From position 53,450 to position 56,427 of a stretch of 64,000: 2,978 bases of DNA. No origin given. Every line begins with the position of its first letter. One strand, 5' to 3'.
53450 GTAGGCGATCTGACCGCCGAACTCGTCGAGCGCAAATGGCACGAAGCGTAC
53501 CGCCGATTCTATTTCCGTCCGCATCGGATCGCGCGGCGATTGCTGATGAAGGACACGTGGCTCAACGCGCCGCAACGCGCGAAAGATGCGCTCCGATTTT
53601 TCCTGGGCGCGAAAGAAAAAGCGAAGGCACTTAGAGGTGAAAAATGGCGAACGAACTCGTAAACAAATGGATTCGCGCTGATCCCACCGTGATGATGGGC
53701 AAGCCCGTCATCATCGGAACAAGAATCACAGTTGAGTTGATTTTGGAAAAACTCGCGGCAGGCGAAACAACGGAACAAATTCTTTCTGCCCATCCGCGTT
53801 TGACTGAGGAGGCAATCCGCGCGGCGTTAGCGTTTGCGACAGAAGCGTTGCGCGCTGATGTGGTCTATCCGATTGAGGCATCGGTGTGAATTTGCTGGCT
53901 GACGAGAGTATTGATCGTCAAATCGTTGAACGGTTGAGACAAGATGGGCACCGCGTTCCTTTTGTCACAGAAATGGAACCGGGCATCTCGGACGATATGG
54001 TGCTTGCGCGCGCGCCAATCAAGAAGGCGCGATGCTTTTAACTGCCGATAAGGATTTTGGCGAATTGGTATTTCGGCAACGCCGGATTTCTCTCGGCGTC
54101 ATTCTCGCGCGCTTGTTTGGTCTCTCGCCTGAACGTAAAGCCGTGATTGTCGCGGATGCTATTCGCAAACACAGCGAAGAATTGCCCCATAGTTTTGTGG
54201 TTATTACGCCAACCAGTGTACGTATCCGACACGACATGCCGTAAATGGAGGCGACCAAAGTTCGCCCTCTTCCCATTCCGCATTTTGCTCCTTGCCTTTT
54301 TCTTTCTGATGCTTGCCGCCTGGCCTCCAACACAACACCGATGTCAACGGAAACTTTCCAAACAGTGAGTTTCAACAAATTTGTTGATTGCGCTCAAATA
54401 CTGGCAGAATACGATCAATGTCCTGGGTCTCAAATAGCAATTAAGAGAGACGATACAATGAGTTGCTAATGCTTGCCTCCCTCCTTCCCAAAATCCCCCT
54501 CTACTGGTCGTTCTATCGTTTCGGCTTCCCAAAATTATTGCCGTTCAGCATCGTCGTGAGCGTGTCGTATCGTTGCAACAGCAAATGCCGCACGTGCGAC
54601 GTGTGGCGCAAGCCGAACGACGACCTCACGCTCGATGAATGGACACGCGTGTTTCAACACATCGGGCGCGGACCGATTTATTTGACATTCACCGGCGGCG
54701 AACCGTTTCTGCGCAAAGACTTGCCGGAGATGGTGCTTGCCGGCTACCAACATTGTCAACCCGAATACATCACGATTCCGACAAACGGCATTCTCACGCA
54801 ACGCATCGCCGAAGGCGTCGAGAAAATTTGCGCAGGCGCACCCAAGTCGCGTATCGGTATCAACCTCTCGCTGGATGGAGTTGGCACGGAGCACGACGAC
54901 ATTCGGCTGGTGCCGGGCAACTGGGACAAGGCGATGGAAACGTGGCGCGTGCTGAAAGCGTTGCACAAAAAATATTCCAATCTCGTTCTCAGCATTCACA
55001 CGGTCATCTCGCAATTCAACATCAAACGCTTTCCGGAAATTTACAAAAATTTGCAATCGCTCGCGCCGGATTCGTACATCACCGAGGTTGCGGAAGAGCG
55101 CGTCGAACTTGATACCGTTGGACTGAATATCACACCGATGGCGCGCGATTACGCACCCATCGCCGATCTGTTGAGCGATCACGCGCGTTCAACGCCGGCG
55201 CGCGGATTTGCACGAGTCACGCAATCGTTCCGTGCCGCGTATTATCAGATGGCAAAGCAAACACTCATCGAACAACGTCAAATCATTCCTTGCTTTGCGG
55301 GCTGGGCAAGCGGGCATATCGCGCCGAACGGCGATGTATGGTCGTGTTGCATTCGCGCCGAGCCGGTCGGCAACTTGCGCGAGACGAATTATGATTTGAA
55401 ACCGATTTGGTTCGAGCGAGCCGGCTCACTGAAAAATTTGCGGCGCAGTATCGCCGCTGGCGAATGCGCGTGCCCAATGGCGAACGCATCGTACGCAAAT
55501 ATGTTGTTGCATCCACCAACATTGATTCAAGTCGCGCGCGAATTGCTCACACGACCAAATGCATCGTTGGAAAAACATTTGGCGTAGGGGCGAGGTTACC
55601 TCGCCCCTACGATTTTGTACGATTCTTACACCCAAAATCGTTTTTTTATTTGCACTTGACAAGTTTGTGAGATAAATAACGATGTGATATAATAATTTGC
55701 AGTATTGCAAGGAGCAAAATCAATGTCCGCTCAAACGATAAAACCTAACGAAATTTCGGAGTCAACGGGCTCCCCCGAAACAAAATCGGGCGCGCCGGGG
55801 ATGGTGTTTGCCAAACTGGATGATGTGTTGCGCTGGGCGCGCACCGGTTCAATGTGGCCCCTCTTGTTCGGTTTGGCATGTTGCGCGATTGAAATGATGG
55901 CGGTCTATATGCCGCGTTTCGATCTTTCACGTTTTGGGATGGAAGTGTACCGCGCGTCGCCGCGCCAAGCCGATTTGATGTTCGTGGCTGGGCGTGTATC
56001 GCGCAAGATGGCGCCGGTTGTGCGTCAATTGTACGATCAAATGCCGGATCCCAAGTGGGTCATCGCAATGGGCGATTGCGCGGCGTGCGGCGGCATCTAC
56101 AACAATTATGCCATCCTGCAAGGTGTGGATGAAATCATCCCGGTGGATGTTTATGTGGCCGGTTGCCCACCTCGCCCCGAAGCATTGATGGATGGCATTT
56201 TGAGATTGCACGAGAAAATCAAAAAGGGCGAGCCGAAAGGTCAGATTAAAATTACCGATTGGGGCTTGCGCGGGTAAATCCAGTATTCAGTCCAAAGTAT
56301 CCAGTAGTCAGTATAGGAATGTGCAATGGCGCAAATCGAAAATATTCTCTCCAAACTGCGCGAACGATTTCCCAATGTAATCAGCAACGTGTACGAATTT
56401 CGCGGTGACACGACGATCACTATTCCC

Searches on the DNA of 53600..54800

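Call 8: search_rna_families(source=window, start=53600, end=54800, threshold=evalue, max_evalue=10)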
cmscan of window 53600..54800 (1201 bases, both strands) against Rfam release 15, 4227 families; matches with E-value up to 10: 2.
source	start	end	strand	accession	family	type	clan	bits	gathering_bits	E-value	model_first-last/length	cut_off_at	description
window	54564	54635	+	RF01088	TLS-PK5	Cis-reg;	-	16.5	70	8.5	1-68/68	no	Pseudoknot of tRNA-like structure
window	54261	54357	-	RF02055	STnc380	Gene; sRNA;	-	14.5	60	7.5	1-108/108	no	Enterobacterial sRNA STnc380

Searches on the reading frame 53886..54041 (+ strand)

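Call 5: search_protein_families(library=pfam, proteins=[window:53886-54041:+], max_evalue=0.01)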
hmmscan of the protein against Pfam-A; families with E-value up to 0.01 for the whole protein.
window:53886-54041:+ (51 aa): 1 family
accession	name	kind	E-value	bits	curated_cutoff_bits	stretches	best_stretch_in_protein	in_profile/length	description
PF18480.7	DUF5615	-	1.5e-08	34.9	23.8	1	1-43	1-44/110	Domain of unknown function (DUF5615)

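Call 6: search_protein_families(library=ncbifam, proteins=[window:53886-54041:+], max_evalue=0.01)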
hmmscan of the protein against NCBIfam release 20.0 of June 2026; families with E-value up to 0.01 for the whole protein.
window:53886-54041:+ (51 aa): 0 families

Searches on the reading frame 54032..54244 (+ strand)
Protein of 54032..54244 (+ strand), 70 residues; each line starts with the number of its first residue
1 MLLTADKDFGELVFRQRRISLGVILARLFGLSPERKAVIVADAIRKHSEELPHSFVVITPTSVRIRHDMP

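Call 5: search_protein_families(library=pfam, proteins=[window:54032-54244:+], max_evalue=0.01)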
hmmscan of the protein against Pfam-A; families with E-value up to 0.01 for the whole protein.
window:54032-54244:+ (70 aa): 1 family
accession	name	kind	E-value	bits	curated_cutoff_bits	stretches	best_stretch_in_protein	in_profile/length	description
PF18480.7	DUF5615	-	2.1e-07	31.2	23.8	1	2-60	51-109/110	Domain of unknown function (DUF5615)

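Call 6: search_protein_families(library=ncbifam, proteins=[window:54032-54244:+], max_evalue=0.01)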
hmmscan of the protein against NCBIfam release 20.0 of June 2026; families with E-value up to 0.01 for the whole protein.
window:54032-54244:+ (70 aa): 0 families

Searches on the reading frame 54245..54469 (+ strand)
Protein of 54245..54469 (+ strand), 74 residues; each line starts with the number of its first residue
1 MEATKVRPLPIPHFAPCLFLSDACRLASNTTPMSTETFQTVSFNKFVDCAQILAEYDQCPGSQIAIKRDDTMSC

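Call 5: search_protein_families(library=pfam, proteins=[window:54245-54469:+], max_evalue=0.01)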
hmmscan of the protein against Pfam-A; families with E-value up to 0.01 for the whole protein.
window:54245-54469:+ (74 aa): 0 families

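Call 6: search_protein_families(library=ncbifam, proteins=[window:54245-54469:+], max_evalue=0.01)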
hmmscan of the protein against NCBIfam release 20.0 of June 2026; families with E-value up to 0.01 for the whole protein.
window:54245-54469:+ (74 aa): 0 families

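Call 18: find_homologous_proteins(query=window:54245-54466:+, max_evalue=10)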
Query window:54245-54466:+: no candidate shares three 5-residue words with the query. No homologue found.

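Call 69: search_protein_families(library=ncbifam, proteins=[window:54245-54466:+], max_evalue=10)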
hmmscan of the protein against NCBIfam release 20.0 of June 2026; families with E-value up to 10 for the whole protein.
window:54245-54466:+ (74 aa): 0 families

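Call 70: search_protein_families(library=pfam, proteins=[window:54245-54466:+], max_evalue=10)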
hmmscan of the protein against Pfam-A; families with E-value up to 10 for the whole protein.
window:54245-54466:+ (74 aa): 2 families
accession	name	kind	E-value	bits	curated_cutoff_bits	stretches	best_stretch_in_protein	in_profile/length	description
PF17577.7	ETM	-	0.068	14.2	27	1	40-62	8-30/109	ECORI-T site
PF19641.4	DUF6144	-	0.092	13.1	28.8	1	13-50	117-154/181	Family of unknown function (DUF6144)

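Call 74: search_protein_representatives(protein=window:54245-54466:+)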
Query: 74 residues. Proteins with E-value up to 0.001 (for the whole library): 1; up to 1e-10: 1; up to 1e-30: 0. The best 1 are listed.
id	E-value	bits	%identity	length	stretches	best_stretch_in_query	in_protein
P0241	1.8e-18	81.9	40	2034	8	11-42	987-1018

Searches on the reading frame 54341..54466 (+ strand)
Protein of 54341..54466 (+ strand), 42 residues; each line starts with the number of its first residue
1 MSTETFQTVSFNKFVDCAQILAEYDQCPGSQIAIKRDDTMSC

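Call 69: search_protein_families(library=ncbifam, proteins=[window:54341-54466:+], max_evalue=10)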
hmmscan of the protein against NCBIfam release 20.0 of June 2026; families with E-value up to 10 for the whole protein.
window:54341-54466:+ (42 aa): 0 families

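Call 70: search_protein_families(library=pfam, proteins=[window:54341-54466:+], max_evalue=10)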
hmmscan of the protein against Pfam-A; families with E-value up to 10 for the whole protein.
window:54341-54466:+ (42 aa): 1 family
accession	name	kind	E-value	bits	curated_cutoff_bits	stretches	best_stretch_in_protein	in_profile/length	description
PF17577.7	ETM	-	0.016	16.2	27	1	8-31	8-31/109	ECORI-T site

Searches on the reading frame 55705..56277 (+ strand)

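Call 5: search_protein_families(library=pfam, proteins=[window:55705-56277:+], max_evalue=0.01)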
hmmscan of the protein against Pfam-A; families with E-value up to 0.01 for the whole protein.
window:55705-56277:+ (190 aa): 1 family
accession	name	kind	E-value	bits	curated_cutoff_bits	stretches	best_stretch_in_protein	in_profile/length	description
PF01058.29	Oxidored_q6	-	3.6e-30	104.8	27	1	59-167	1-127/128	NADH ubiquinone oxidoreductase, 20 Kd subunit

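Call 6: search_protein_families(library=ncbifam, proteins=[window:55705-56277:+], max_evalue=0.01)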
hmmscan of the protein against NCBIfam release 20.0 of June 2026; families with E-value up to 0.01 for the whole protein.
window:55705-56277:+ (190 aa): 16 families
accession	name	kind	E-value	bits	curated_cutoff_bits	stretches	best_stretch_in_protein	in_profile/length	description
NF005012.1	PRK06411.1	subfamily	7.2e-74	246.8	116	1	26-176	12-162/166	NADH-quinone oxidoreductase subunit NuoB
NF011390.0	PRK14815.1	equivalog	1.3e-70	236.5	281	1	32-181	17-166/183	NADH dehydrogenase subunit B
TIGR01957.1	nuoB_fam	subfamily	3.1e-68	228.2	142.7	1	33-174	2-144/145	NADH-quinone oxidoreductase subunit B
NF009808.0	PRK13292.1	equivalog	3.5e-68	230.2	1156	1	32-176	9-153/791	NADH-quinone oxidoreductase subunit B/C/D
NF011394.0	PRK14819.1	equivalog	3.7e-63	213.5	312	1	32-174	15-158/264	NADH-quinone oxidoreductase subunit B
NF011391.0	PRK14816.1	equivalog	5.8e-61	205.5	283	1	5-174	10-179/196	NADH-quinone oxidoreductase subunit B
NF011395.0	PRK14820.1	equivalog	5.8e-61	205.4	263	1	22-174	8-159/180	NADH-quinone oxidoreductase subunit B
NF011393.0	PRK14818.1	equivalog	3.3e-58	196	255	1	35-175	18-158/173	NADH dehydrogenase subunit B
NF011388.0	PRK14813.1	equivalog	3e-56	190.3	294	1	33-174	13-155/189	NADH dehydrogenase subunit B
NF011389.0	PRK14814.1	equivalog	6e-54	182.7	285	1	34-174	19-159/186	NADH dehydrogenase subunit B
NF011392.0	PRK14817.1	equivalog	2.1e-53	180.7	271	1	30-174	18-162/182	NADH-quinone oxidoreductase subunit B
TIGR03294.1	FrhG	equivalog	9.6e-06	25.5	245.5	1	88-167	50-139/228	coenzyme F420 hydrogenase subunit gamma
NF045875.1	F420_non_VhuG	exception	0.00022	20.6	450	0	138-171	133-166/286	F420-non-reducing hydrogenase subunit VhuG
NF045520.1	H2_NiFeSe_small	exception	0.002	17.5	470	1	75-175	102-212/314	NiFeSe hydrogenase small subunit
TIGR00391.1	hydA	subfamily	0.002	17.4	179.5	1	114-166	148-205/365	hydrogenase small subunit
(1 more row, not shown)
